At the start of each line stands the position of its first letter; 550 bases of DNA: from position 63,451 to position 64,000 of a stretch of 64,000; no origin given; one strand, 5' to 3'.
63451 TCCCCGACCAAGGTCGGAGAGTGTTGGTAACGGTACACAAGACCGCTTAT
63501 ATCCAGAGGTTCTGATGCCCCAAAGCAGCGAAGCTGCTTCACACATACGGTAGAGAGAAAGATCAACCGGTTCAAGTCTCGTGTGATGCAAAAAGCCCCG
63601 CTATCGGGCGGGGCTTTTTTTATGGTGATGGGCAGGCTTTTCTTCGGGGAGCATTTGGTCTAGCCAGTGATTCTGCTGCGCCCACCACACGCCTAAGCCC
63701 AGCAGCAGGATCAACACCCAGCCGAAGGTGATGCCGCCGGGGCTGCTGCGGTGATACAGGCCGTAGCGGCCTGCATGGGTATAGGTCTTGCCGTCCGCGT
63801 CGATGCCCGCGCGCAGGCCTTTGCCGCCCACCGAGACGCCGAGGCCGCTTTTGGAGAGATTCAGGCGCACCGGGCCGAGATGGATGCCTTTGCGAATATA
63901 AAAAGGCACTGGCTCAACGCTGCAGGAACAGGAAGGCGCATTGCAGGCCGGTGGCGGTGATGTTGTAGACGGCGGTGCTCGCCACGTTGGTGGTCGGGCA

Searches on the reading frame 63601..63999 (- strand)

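Call 66: search_protein_families(library=pfam, proteins=[window:63601-63999:-], max_evalue=0.001)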
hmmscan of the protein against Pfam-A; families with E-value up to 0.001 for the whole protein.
window:63601-63999:- (132 aa): 1 family
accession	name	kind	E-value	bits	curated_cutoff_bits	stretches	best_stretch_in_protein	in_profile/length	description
PF14020.11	DUF4236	-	4.5e-14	53.1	27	1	33-83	1-54/55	Protein of unknown function (DUF4236)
